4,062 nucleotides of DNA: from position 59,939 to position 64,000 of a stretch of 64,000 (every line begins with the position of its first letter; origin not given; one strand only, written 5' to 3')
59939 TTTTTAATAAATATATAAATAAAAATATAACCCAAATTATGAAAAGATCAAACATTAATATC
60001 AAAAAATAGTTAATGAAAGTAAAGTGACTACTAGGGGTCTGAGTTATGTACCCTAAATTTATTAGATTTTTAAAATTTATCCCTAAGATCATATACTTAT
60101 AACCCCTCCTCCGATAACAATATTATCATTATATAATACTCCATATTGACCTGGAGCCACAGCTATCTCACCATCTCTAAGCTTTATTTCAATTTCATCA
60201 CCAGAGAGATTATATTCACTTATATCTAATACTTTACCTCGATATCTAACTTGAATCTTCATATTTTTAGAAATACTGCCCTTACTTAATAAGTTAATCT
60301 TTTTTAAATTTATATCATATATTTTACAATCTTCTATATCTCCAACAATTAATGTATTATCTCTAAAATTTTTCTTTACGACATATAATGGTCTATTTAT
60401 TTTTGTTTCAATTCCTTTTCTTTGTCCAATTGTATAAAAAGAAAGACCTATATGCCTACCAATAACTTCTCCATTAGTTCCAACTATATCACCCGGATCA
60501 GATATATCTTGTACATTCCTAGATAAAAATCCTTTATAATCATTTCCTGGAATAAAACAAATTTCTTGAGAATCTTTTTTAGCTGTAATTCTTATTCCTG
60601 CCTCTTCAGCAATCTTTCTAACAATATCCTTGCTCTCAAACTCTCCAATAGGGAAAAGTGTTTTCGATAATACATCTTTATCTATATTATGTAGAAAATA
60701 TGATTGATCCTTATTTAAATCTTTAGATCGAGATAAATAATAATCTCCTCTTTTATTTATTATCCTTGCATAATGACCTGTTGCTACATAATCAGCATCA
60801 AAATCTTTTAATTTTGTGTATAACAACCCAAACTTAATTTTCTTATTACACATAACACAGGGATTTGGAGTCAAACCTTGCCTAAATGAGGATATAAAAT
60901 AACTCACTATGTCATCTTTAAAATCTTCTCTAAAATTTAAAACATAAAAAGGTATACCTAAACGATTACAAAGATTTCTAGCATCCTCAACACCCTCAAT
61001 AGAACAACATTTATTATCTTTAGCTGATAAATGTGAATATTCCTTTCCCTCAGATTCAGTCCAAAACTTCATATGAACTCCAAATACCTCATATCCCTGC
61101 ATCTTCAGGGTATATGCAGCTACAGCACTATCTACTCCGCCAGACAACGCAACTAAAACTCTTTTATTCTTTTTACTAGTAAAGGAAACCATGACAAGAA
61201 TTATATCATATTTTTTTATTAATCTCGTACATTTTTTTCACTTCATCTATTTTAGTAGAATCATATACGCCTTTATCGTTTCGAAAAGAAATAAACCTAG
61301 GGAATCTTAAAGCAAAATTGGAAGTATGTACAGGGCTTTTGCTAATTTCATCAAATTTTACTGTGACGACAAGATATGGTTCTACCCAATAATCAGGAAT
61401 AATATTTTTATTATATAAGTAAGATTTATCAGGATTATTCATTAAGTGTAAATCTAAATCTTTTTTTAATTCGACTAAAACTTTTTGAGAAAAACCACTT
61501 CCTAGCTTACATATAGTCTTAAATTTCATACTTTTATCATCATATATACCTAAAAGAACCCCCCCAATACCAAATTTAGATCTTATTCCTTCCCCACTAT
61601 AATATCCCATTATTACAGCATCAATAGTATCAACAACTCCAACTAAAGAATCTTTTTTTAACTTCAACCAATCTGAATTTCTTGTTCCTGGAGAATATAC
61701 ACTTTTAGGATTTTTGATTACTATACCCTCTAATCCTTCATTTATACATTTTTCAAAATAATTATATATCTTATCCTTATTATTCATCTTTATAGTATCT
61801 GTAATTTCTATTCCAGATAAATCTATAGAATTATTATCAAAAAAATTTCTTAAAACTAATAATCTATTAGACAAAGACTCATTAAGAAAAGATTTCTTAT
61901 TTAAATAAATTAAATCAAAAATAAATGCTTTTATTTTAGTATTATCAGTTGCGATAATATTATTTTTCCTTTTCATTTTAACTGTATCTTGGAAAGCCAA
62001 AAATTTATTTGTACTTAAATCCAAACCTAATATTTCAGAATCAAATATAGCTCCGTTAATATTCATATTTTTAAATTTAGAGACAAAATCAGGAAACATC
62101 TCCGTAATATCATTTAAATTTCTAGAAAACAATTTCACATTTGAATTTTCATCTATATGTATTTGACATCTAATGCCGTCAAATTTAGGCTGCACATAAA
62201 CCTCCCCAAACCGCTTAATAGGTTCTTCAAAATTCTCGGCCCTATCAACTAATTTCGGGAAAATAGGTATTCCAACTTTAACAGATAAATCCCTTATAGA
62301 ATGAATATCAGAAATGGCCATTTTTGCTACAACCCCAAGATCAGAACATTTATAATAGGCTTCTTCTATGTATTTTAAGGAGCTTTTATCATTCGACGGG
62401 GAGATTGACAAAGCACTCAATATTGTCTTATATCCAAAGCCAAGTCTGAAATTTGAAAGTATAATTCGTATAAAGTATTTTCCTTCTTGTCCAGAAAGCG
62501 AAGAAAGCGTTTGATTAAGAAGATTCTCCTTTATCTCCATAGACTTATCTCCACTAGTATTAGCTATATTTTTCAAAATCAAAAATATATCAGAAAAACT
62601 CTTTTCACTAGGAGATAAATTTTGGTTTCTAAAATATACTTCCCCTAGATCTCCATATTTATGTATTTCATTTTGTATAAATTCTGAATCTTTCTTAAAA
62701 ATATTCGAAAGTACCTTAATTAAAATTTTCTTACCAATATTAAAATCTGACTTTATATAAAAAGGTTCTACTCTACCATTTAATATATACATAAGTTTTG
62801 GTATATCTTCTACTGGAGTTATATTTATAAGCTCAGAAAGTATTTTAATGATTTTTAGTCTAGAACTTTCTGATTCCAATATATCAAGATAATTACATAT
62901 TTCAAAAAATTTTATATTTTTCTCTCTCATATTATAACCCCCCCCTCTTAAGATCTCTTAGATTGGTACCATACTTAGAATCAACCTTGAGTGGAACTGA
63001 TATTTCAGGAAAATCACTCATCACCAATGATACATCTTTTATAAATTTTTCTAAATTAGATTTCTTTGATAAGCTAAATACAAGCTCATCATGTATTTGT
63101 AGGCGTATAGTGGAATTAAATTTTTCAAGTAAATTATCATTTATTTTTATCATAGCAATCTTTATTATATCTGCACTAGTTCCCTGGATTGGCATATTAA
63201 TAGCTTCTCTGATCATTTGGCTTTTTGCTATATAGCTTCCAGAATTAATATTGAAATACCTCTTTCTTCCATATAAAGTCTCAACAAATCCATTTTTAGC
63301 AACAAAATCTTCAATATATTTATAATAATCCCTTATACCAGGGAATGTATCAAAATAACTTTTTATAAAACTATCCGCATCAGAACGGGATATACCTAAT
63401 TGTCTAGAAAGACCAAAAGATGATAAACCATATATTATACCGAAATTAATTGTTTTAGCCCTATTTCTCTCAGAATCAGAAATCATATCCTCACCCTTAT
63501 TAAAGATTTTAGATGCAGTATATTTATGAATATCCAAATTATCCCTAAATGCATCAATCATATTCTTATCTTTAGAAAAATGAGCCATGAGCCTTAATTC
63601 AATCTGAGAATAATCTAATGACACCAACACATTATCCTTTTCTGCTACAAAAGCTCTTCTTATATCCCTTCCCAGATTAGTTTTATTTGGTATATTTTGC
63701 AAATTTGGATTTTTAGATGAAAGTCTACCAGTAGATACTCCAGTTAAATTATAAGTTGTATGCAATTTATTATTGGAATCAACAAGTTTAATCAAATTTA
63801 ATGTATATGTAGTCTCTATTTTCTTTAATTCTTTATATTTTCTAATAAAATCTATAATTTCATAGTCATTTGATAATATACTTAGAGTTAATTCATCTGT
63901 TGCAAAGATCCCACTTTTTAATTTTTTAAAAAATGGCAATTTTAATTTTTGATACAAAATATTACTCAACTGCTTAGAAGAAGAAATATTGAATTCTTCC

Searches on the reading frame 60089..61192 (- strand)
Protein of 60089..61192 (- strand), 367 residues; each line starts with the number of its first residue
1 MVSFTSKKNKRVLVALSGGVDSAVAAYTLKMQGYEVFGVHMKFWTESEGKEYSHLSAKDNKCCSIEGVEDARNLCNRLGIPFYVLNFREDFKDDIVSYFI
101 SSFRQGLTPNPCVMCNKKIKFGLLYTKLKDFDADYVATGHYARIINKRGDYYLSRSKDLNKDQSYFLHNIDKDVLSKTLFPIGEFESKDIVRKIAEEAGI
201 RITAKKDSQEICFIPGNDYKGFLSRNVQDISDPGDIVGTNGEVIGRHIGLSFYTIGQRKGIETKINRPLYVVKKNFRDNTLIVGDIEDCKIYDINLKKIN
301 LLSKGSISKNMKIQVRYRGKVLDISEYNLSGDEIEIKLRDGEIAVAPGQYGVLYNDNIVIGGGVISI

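Call 9: search_protein_families(library=pfam, proteins=[window:60089-61192:-], max_evalue=0.001)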
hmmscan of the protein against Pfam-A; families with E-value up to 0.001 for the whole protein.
window:60089-61192:- (367 aa): 5 families
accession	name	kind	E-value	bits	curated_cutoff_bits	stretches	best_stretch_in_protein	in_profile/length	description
PF03054.22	tRNA_Me_trans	-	3.3e-76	255.9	20.6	1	10-215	1-201/202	tRNA methyl transferase HUP domain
PF20259.3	tRNA_Me_trans_M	-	1.7e-17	63.2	27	1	221-285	2-66/66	tRNA methyl transferase PRC-barrel domain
PF20258.4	tRNA_Me_trans_C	-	1.2e-11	45.2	20.6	1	295-365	5-77/77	Aminomethyltransferase beta-barrel domain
PF02568.20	ThiI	-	0.00017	21.7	20.5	1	10-43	4-37/197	Thiamine biosynthesis protein (ThiI)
PF06508.19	QueC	-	0.00057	19.9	22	1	12-46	2-36/210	Queuosine biosynthesis protein QueC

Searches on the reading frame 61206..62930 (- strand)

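Call 9: search_protein_families(library=pfam, proteins=[window:61206-62930:-], max_evalue=0.001)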
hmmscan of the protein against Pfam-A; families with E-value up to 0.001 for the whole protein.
window:61206-62930:- (574 aa): 4 families
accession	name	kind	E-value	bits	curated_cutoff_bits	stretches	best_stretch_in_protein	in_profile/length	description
PF01068.26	DNA_ligase_A_M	-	4.6e-44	151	26.2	1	225-425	1-204/204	ATP dependent DNA ligase domain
PF04675.19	DNA_ligase_A_N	-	5.6e-32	111.7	24.6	1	8-175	2-174/174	DNA ligase N terminus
PF04679.21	DNA_ligase_A_C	-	1.4e-18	67.5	27.5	1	454-553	4-94/94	ATP dependent DNA ligase C terminal region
PF01331.24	mRNA_cap_enzyme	-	0.0002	21.7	29.6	0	245-425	19-194/194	mRNA capping enzyme, catalytic domain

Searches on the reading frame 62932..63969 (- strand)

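Call 9: search_protein_families(library=pfam, proteins=[window:62932-63969:-], max_evalue=0.001)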
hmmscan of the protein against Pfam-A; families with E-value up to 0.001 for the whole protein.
window:62932-63969:- (345 aa): 1 family
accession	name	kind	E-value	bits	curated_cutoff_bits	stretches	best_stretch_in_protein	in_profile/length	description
PF00476.26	DNA_pol_A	-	4.6e-122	408.1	34.3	1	2-337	39-379/381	DNA polymerase family A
